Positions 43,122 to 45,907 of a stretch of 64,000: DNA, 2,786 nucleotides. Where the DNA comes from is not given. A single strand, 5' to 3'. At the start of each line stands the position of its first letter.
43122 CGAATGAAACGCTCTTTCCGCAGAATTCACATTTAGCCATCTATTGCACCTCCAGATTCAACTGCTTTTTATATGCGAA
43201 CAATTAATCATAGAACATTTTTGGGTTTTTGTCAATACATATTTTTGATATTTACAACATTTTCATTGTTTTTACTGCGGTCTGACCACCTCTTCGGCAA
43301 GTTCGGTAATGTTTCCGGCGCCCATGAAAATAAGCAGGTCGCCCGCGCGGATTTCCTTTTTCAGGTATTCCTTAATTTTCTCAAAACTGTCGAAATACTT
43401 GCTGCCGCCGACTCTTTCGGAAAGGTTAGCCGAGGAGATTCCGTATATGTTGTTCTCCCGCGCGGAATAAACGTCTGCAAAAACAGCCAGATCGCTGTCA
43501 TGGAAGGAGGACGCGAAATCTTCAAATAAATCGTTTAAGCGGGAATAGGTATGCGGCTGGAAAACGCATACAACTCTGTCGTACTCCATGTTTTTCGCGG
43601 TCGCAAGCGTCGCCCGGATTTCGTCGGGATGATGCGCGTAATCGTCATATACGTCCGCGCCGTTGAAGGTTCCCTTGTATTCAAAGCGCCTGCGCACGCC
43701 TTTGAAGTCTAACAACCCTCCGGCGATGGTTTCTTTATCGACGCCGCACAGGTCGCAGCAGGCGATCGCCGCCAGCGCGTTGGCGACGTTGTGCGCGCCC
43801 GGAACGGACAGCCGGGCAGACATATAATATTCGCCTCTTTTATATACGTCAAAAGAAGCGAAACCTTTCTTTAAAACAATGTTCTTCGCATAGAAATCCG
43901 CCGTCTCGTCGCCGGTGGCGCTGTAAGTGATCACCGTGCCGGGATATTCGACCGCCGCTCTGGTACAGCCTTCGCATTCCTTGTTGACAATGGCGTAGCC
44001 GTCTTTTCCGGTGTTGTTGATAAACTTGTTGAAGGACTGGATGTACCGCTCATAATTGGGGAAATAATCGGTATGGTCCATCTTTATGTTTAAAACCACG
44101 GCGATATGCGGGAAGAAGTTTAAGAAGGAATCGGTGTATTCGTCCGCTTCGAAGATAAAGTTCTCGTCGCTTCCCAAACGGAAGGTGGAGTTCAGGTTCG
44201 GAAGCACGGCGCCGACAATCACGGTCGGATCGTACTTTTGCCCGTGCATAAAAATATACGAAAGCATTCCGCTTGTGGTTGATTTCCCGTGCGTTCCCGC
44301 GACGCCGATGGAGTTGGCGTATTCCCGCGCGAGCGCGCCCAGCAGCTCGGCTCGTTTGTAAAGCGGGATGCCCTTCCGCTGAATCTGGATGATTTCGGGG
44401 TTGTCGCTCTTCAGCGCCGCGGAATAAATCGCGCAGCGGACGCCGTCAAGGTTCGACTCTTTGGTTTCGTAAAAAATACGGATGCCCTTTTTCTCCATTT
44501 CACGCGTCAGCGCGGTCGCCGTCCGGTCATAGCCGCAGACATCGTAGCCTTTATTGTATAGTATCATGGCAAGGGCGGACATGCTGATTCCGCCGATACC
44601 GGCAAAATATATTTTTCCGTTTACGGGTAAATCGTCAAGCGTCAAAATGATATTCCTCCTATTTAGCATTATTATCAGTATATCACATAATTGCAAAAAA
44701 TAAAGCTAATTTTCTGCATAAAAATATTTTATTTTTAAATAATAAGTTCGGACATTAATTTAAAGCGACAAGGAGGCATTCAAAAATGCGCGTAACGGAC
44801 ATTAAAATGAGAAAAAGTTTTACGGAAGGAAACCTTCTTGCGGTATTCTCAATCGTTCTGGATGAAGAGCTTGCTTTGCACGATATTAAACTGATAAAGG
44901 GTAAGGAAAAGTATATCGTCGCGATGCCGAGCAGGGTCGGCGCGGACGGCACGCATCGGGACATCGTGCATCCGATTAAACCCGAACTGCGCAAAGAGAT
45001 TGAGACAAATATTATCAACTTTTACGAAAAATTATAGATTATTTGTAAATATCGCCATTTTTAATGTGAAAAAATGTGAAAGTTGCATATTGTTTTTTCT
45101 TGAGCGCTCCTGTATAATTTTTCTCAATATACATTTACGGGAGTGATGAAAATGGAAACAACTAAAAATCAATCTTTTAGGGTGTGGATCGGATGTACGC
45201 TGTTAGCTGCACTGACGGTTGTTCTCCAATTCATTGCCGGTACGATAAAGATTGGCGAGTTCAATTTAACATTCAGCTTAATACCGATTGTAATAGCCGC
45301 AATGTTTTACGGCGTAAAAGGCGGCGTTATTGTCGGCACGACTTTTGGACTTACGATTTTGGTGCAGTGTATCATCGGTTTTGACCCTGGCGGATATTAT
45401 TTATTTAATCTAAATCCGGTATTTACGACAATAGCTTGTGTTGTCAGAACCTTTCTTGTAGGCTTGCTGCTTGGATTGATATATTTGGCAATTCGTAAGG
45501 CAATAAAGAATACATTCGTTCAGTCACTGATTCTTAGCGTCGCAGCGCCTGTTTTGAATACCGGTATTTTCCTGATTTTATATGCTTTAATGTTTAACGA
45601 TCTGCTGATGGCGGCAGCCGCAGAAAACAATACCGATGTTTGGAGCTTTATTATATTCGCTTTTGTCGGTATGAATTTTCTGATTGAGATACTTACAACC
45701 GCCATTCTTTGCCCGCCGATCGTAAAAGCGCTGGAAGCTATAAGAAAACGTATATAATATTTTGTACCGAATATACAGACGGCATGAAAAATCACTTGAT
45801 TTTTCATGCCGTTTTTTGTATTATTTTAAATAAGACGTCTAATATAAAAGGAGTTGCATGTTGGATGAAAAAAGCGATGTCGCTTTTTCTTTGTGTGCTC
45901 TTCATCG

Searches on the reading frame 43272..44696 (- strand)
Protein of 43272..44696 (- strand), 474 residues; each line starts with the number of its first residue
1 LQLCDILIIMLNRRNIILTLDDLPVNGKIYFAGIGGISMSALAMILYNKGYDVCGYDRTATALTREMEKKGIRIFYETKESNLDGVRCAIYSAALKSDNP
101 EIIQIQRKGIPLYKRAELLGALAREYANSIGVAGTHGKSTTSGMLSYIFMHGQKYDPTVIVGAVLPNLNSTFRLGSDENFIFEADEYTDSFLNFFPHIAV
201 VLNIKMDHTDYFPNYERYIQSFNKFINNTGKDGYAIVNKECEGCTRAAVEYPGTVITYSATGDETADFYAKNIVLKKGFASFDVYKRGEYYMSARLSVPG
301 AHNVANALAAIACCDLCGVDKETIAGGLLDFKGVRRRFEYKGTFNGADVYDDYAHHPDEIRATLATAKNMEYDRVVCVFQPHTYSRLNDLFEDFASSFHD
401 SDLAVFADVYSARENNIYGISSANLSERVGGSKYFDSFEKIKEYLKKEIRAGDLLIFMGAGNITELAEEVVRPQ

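Call 84: search_protein_families(library=pfam, proteins=[window:43272-44696:-], max_evalue=0.00001)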
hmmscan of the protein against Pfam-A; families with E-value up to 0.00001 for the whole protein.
window:43272-44696:- (474 aa): 3 families
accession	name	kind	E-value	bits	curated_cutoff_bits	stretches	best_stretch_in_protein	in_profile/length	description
PF08245.18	Mur_ligase_M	-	3e-26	93.1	24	1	132-314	1-200/200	Mur ligase middle domain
PF01225.30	Mur_ligase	-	4.5e-22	78.7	21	1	28-126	1-94/95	Mur ligase family, catalytic domain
PF02875.26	Mur_ligase_C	-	2.5e-20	74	28.4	1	336-461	1-127/127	Mur ligase, glutamate ligase domain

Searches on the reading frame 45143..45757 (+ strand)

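Call 84: search_protein_families(library=pfam, proteins=[window:45143-45757:+], max_evalue=0.00001)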
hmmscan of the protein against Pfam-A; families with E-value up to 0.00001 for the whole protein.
window:45143-45757:+ (204 aa): 2 families
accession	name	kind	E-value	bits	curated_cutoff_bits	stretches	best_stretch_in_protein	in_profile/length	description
PF12822.12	ECF_trnsprt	-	6.9e-11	42.9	30.7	1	20-194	8-169/169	ECF transporter, substrate-specific component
PF09515.15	Thia_YuaJ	-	5e-06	27.2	25.8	0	16-138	2-114/177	Thiamine transporter protein (Thia_YuaJ)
